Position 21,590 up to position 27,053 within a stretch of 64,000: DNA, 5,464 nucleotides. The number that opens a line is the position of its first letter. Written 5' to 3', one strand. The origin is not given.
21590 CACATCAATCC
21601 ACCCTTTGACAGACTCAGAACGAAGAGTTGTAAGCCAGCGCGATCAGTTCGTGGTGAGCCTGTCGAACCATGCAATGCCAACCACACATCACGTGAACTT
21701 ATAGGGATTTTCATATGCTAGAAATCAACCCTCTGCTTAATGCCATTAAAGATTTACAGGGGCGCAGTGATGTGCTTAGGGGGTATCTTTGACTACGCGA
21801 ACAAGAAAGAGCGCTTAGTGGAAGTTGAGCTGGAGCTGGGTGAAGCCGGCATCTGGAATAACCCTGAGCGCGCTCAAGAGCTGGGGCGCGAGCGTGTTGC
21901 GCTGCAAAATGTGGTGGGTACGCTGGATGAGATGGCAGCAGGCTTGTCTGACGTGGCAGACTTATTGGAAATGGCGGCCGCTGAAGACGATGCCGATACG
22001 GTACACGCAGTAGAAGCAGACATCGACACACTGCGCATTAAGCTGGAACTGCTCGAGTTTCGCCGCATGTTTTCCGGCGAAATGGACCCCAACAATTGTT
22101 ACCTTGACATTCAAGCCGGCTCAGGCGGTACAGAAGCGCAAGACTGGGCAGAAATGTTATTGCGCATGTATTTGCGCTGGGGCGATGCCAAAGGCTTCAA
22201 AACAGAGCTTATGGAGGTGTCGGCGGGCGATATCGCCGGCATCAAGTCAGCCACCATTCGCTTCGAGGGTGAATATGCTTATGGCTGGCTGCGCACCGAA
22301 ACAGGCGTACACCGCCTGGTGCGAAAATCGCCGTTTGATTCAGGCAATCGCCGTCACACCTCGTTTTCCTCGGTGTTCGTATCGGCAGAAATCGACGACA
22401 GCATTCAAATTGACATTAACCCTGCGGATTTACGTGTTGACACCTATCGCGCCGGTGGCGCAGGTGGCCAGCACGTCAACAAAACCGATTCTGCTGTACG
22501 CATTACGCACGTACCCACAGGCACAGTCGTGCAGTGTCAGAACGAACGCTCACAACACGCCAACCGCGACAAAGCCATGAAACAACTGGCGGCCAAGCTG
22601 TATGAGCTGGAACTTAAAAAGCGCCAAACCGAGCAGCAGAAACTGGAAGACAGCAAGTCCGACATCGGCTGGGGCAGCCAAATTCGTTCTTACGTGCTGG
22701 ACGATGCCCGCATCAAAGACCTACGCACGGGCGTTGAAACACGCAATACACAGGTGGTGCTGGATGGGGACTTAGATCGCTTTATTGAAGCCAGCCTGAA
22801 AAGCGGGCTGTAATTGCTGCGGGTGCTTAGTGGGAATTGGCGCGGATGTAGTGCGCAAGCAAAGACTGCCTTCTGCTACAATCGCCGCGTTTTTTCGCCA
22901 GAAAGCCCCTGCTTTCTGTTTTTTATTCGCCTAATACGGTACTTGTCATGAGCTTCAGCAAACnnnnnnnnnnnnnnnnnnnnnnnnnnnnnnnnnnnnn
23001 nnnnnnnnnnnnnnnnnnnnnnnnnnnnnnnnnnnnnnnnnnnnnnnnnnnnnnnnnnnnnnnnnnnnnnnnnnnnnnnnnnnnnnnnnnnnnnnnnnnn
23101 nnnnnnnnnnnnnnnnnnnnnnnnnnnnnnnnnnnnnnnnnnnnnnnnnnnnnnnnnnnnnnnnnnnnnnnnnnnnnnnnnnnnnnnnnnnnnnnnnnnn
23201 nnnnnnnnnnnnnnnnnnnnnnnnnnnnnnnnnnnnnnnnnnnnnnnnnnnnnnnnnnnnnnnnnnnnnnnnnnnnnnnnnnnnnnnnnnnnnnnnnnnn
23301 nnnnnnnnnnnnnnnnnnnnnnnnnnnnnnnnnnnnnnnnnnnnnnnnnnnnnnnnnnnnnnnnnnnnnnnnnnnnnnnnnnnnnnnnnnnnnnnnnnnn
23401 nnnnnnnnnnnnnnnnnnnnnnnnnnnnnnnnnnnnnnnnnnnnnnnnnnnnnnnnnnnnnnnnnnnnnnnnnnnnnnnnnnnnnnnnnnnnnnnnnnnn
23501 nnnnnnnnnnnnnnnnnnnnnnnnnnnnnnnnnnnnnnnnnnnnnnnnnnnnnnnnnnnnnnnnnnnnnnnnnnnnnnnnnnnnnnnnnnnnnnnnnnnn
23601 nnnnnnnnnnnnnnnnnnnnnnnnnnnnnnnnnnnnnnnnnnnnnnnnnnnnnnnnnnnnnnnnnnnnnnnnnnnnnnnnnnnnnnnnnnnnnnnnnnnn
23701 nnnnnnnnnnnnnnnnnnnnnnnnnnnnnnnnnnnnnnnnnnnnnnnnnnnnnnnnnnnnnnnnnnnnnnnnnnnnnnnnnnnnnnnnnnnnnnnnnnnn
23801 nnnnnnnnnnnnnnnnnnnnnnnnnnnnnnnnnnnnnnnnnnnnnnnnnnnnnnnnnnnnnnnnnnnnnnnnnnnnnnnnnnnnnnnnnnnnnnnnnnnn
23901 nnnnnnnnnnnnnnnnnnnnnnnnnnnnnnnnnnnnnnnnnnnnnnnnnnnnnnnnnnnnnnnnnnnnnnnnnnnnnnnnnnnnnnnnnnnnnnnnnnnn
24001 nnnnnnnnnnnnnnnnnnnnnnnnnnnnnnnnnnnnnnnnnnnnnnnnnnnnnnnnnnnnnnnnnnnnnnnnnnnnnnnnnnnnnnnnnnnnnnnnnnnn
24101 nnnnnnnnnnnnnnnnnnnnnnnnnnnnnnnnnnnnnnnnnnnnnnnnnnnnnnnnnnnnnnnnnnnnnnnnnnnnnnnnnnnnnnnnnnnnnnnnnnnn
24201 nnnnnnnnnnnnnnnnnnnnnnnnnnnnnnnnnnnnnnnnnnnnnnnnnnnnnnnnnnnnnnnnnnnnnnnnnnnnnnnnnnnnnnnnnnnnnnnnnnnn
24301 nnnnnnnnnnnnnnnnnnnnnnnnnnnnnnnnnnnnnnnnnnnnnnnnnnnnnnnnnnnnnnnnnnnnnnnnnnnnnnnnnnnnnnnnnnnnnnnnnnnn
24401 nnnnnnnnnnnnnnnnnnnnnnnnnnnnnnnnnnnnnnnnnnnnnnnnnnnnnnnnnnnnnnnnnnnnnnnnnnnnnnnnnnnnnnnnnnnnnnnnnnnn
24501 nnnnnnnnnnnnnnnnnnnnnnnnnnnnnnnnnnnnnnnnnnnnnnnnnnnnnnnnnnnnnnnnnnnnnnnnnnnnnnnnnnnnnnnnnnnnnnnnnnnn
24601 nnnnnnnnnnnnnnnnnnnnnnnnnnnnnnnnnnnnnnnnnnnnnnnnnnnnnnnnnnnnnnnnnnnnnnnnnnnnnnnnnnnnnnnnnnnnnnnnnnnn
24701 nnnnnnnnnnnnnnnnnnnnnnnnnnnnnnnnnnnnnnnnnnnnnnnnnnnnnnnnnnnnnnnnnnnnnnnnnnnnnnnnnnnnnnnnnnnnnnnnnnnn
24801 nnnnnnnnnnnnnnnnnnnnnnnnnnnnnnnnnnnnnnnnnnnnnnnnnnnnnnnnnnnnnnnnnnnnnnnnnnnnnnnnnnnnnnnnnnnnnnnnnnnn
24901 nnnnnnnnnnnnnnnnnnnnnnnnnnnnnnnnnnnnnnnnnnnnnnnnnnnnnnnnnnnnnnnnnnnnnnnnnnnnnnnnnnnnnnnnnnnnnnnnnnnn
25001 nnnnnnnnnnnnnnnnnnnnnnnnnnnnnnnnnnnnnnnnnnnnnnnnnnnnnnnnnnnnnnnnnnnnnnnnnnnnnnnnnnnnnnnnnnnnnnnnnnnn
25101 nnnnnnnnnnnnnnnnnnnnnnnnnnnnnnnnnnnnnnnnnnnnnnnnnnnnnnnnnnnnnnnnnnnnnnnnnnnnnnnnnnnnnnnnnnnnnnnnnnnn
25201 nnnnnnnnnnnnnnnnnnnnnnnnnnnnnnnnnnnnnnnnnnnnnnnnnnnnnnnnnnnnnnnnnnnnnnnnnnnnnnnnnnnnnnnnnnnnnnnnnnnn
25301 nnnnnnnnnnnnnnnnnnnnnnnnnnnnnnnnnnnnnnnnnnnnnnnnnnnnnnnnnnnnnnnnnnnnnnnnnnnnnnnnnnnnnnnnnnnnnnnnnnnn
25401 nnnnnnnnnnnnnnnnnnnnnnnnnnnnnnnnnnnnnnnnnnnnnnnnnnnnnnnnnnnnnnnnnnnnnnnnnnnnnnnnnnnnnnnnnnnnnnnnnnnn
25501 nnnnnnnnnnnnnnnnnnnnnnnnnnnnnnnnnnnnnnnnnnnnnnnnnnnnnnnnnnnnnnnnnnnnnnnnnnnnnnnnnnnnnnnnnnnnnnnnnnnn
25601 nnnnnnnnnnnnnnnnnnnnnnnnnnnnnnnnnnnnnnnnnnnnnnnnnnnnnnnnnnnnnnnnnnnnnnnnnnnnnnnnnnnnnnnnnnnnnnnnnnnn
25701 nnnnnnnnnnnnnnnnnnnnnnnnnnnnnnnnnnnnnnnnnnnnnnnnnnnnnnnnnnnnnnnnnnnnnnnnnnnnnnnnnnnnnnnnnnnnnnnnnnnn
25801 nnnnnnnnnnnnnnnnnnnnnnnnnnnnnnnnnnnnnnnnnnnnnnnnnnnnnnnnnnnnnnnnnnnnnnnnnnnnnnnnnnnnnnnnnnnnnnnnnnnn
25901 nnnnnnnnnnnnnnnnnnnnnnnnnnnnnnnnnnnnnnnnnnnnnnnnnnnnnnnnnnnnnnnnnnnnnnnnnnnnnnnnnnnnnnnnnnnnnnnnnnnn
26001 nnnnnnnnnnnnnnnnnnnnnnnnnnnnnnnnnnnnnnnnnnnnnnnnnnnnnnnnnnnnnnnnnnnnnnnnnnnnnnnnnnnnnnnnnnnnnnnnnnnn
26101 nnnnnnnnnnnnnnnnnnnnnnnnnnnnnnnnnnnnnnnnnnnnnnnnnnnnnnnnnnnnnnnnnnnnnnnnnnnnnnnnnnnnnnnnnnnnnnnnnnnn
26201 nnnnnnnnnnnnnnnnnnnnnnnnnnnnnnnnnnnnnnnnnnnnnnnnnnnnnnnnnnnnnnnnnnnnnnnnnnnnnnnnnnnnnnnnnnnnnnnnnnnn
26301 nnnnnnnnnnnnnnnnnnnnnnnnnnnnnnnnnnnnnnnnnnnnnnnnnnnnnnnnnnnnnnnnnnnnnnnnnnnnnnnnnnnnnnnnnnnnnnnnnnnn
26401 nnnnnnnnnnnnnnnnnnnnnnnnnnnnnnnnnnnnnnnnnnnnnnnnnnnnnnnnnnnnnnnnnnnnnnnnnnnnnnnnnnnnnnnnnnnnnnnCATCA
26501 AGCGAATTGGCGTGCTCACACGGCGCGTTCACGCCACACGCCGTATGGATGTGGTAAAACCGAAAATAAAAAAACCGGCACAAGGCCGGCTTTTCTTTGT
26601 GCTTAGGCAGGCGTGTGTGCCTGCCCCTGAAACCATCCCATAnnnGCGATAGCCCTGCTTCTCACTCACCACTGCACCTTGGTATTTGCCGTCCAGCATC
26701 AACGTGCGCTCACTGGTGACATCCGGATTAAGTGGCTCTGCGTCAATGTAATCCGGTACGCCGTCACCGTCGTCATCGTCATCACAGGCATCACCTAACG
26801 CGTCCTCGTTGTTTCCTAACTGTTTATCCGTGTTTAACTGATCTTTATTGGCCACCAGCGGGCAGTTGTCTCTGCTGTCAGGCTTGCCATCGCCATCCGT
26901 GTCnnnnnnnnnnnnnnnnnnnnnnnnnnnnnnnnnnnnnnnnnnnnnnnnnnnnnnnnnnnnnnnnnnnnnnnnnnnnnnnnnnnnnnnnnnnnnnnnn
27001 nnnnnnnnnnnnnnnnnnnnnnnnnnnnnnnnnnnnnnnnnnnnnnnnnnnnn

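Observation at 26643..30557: Giant secreted protein with eukaryote-like thrombospondin type-3 repeats, a delta-60-type repeat block and an uncharacterised N-terminal domain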

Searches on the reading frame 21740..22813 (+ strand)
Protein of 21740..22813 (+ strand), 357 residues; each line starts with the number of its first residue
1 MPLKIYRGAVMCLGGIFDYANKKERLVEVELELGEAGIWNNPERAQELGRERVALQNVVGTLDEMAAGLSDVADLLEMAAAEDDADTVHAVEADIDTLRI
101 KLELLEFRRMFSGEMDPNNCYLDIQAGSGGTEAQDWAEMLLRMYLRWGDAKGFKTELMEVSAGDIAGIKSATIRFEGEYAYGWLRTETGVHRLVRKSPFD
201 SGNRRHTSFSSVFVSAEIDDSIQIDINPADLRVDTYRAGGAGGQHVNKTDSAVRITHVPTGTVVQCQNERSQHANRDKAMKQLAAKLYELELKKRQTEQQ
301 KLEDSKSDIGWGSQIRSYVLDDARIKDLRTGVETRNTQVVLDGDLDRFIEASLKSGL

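Call 29: find_related_loci(query=window:21740-22813:+, collection=genome_contigs, flank=10000)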
Query window:21740-22813:+ (357 aa) in genome_contigs; peptide patterns used: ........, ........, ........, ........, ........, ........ (x = any residue, [..] = any of these).
600 stretches matched a pattern (row limit reached: there are more); 597 encode a relative of the query (tblastn E <= 1e-3); the best 80 are kept; 80 distinct loci.
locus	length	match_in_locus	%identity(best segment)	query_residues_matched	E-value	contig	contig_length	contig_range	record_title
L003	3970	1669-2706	79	12-357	0e+0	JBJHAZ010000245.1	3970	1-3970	MAG: Gammaproteobacteria bacterium isolate SF2967_J5348.semibin_refined.155_sub NODE_25130_length_3970_cov_1.659120, who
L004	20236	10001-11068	76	2-357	0e+0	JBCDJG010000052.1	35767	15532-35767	MAG: Pseudomonadota bacterium isolate P01_H01_bin.3 k141_585278_length_35767_cov_12.3445, whole genome shotgun sequence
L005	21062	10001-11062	77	4-357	0e+0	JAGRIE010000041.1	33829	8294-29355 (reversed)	MAG: Halioglobus sp. isolate HKST-UBA215 NODE_41_length_33829_cov_8.991941, whole genome shotgun sequence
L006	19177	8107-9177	75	1-357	0e+0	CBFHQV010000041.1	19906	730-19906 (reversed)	MAG: Luminiphilus sp. isolate AGTU_55_bin_18_indper genome assembly, contig: AGTU_55_bin_18_indper_c41, whole genome sho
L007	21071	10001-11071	75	1-357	0e+0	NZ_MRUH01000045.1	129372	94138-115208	Teredinibacter waterburyi strain Bs02 Contig39.1, whole genome shotgun sequence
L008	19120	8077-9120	75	10-357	0e+0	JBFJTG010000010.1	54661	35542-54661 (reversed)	MAG: Litorivivens sp. isolate Mix_sand19.2022.05.D.10 k141_949295_length_54661_cov_14.3905, whole genome shotgun sequenc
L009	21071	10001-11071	74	1-357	0e+0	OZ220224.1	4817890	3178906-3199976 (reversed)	MAG: uncultured Kistimonas sp. isolate 85cdd03d-db34-4338-bc11-e7a22193d3ac genome assembly, chromosome: 1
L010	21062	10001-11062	75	4-357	0e+0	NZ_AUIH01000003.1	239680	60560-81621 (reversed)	Saccharospirillum impatiens DSM 12546 G565DRAFT_scaffold00003.3_C, whole genome shotgun sequence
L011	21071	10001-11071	74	1-357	0e+0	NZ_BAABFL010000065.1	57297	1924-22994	Kistimonas scapharcae strain JCM 17805 sequence065, whole genome shotgun sequence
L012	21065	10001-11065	74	3-357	2e-180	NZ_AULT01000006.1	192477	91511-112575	Oceanospirillum beijerinckii DSM 7166 H579DRAFT_scaffold00004.4_C, whole genome shotgun sequence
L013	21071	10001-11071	74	1-357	2e-180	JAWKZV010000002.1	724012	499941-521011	MAG: Porticoccaceae bacterium isolate AC1.2 AC1.2.fa-2, whole genome shotgun sequence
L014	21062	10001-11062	73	4-357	7e-180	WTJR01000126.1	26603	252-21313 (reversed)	MAG: Halieaceae bacterium isolate PL36330bin_20 NODE_543_length_26603_cov_21.429336, whole genome shotgun sequence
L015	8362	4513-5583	73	1-357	2e-179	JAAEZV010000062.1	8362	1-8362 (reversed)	MAG: Gammaproteobacteria bacterium isolate P03SWT0bin.7 NODE_467_length_8362_cov_4.84062, whole genome shotgun sequence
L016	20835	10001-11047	75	9-357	3e-179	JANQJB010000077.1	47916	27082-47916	MAG: Marinagarivorans sp. isolate PL25a_bin.100 k99_5259708, whole genome shotgun sequence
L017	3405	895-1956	74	4-357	0e+0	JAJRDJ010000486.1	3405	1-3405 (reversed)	MAG: Methylococcaceae bacterium isolate OWC_0087 OWC_0087_k121_27803182, whole genome shotgun sequence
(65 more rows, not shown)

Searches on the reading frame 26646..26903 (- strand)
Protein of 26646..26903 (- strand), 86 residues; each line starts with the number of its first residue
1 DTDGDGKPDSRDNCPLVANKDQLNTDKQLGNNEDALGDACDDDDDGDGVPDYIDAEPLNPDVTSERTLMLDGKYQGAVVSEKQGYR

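Call 93: search_protein_families(library=pfam, proteins=[window:26646-26903:-], max_evalue=0.1)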
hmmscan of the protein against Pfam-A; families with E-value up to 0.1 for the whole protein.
seq(86 aa): 1 family
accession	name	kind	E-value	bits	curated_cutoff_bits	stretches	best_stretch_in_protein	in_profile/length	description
PF02412.23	TSP_3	-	2e-12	47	25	2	31-63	3-35/36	Thrombospondin type 3 repeat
